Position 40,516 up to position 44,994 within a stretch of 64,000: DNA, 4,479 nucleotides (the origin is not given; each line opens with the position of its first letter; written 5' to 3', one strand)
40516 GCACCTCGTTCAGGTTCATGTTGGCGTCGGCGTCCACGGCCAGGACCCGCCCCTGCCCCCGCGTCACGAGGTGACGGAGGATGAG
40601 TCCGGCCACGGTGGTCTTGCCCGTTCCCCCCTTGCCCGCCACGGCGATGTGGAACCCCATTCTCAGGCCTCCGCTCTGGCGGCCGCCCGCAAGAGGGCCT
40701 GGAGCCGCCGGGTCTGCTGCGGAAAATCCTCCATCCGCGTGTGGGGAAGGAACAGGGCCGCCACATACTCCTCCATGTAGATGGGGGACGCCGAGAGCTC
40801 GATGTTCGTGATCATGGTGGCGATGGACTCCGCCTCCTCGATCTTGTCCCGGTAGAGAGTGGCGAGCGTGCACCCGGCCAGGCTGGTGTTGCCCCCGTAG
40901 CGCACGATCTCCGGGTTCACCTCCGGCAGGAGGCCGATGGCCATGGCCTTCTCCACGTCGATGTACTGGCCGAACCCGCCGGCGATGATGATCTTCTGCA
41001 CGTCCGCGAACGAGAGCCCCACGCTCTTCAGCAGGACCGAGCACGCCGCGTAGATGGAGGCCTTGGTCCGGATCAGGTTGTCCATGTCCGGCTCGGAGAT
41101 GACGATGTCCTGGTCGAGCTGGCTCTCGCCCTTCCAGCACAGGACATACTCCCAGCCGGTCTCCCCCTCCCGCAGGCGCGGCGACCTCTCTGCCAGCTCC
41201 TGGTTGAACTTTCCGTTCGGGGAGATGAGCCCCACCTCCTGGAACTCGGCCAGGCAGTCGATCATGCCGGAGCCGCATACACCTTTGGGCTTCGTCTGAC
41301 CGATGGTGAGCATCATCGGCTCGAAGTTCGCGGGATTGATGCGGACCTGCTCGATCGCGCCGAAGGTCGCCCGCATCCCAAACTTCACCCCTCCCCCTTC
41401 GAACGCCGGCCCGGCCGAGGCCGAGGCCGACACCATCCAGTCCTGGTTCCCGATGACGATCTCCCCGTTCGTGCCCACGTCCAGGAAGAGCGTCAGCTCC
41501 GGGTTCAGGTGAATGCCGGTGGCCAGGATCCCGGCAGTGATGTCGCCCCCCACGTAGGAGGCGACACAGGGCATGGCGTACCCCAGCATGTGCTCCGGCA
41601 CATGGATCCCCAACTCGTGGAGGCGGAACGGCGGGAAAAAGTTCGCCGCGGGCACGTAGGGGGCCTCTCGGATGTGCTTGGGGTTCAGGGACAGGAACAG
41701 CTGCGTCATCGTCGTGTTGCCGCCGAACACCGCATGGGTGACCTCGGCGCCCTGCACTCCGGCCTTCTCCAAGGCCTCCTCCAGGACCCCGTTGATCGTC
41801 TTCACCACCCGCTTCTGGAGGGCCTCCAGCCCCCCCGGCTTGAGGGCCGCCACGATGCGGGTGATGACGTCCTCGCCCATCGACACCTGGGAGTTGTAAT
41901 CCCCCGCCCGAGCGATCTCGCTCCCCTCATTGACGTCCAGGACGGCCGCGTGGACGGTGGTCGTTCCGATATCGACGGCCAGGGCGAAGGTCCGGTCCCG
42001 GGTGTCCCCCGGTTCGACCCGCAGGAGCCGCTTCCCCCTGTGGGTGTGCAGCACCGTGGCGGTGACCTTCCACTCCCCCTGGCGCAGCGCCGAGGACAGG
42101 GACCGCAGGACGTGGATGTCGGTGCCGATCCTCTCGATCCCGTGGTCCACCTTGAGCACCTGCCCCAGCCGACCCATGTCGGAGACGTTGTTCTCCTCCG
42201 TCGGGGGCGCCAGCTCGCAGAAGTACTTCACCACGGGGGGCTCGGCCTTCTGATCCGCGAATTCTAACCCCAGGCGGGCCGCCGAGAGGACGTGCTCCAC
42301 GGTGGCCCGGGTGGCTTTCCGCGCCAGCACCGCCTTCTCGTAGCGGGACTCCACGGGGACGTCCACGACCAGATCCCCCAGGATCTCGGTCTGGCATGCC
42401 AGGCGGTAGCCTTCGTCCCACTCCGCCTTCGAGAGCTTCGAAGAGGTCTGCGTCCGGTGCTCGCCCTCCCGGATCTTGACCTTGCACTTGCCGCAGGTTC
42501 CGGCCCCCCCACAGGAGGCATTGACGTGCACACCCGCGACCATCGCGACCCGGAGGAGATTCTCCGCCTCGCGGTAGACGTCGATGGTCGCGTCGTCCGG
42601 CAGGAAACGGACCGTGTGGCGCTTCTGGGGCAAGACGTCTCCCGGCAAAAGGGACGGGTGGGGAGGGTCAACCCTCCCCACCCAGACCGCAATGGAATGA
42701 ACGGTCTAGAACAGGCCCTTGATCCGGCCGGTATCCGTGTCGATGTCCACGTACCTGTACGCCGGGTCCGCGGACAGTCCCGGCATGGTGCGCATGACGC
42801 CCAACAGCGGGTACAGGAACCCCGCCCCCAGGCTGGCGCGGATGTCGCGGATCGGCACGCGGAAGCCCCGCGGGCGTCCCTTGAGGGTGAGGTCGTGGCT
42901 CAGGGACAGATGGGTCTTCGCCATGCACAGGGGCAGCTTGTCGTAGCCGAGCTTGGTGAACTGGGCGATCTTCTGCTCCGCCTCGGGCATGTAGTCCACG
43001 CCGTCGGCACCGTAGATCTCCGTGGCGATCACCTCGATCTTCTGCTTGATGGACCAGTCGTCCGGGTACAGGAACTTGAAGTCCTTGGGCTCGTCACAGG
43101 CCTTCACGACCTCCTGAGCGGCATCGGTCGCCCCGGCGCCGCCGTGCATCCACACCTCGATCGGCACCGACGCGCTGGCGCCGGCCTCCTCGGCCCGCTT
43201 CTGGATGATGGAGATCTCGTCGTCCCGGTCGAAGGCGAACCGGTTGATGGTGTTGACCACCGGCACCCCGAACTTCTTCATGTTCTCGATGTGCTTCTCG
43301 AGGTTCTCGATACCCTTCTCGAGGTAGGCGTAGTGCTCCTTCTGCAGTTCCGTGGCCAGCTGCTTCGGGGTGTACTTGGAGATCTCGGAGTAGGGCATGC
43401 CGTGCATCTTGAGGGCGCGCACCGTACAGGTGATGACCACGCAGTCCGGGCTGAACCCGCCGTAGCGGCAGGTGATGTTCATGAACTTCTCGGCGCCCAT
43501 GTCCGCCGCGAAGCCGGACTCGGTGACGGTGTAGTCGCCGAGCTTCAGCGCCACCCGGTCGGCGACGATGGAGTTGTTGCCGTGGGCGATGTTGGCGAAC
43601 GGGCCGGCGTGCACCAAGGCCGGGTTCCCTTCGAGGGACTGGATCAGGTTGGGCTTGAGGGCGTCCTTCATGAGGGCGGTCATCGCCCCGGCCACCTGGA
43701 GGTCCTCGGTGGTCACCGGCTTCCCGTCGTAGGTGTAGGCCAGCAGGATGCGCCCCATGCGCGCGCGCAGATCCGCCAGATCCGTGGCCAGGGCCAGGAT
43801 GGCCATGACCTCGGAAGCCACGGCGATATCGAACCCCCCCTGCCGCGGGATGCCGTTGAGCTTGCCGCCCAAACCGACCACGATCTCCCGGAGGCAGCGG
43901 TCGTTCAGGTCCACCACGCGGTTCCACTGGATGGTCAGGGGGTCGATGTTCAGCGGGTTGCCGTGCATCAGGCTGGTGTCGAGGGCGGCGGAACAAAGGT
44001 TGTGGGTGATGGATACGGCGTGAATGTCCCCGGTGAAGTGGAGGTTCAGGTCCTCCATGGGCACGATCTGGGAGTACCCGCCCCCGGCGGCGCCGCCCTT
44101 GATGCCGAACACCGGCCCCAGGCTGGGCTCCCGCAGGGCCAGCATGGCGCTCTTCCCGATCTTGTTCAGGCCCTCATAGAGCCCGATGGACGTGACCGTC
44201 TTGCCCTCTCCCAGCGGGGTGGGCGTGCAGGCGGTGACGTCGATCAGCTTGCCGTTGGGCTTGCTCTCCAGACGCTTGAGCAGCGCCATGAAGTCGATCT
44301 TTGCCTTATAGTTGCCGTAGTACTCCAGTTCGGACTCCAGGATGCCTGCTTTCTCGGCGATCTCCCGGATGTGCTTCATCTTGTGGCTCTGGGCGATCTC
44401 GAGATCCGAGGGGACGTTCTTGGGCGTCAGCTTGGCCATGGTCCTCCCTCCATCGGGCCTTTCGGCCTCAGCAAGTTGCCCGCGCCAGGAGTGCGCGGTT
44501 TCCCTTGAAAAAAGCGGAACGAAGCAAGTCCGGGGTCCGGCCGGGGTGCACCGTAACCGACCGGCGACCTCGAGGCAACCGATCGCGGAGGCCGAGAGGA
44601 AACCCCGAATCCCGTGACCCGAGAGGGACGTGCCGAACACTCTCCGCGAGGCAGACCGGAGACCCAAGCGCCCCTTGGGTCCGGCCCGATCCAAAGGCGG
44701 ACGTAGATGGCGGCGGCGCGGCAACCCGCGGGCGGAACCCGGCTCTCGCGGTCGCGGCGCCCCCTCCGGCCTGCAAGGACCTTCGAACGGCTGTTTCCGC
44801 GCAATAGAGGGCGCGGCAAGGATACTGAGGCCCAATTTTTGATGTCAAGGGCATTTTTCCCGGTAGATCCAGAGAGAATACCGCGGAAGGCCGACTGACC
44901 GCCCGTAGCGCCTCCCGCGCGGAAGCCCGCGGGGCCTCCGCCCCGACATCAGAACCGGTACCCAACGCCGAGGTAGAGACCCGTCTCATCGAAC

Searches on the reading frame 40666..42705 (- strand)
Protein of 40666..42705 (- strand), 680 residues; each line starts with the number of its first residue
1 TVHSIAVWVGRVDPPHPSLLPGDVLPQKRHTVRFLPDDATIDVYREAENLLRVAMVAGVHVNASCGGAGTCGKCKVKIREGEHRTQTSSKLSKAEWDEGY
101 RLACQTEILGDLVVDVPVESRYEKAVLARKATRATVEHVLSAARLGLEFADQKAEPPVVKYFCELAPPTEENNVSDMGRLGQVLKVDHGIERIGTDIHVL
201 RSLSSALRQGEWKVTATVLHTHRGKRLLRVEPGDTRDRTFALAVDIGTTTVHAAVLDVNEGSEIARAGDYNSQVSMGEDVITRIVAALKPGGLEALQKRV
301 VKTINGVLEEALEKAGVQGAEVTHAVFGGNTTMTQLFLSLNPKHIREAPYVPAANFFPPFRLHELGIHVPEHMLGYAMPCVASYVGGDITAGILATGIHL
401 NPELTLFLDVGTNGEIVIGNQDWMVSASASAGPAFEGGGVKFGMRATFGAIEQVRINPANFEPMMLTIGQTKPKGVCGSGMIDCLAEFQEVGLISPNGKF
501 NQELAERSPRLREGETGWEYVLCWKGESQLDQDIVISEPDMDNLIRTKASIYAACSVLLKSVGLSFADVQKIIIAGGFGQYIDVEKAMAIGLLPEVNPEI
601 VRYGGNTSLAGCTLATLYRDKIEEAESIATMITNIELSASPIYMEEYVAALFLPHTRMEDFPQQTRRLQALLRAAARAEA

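Call 66: search_protein_families(library=ncbifam, proteins=[window:40666-42705:-], max_evalue=0.00001)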
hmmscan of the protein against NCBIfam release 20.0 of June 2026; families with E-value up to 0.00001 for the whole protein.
window:40666-42705:- (680 aa): 10 families
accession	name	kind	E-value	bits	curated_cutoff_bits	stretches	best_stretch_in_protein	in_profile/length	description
NF040756.1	corr_regen_AcsV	exception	6.7e-191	635.9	800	1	32-662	2-632/632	corrinoid activation/regeneration protein AcsV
TIGR04270.1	Rama_corrin_act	subfamily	5.1e-31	107.6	500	1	241-654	2-417/534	methylamine methyltransferase corrinoid protein reductive activase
TIGR01941.1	nqrF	equivalog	7.8e-13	48.1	295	1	46-119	48-123/405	NADH:ubiquinone reductase (Na(+)-transporting) subunit F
NF004317.0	PRK05713.1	equivalog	2.1e-10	40.4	338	1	47-116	16-84/312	iron-sulfur-binding ferredoxin reductase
NF058606.1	GlBtMonoRdsGbcB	equivalog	2.4e-10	39.8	500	1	27-115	275-361/362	glycine betaine monooxygenase reductase subunit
NF007964.0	PRK10684.1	equivalog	9.3e-10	38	383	1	56-114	275-332/333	NADH oxidoreductase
NF040810.1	BenC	equivalog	3.9e-09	36.1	430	1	46-150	19-125/333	benzoate 1,2-dioxygenase electron transfer component BenC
TIGR02160.1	PA_CoA_Oxy5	hypoth_equivalog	1.1e-08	34.3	420.8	1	39-114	274-348/352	1,2-phenylacetyl-CoA epoxidase subunit PaaE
TIGR02007.1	fdx_isc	equivalog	1.9e-07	31.2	132.1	1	32-118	9-101/110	ISC system 2Fe-2S type ferredoxin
NF045803.1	MethMoxFADbindMmoC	equivalog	3.3e-06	26.1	500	1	44-133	18-106/343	aromatic/alkene monooxygenase hydroxylase FAD-binding subunit MmoC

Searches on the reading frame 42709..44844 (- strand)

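Call 66: search_protein_families(library=ncbifam, proteins=[window:42709-44844:-], max_evalue=0.00001)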
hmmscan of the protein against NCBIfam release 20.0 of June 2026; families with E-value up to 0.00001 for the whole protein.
window:42709-44844:- (712 aa): 3 families
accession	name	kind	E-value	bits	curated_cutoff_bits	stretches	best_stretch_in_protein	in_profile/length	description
NF010030.0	PRK13505.1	equivalog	7.5e-239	793.7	652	1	144-712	2-557/557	formate--tetrahydrofolate ligase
NF010031.0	PRK13506.1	equivalog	4e-221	735.3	800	1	146-711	3-577/578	formate--tetrahydrofolate ligase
NF010032.0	PRK13507.1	equivalog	2.2e-210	699.7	938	1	146-712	9-587/587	formate--tetrahydrofolate ligase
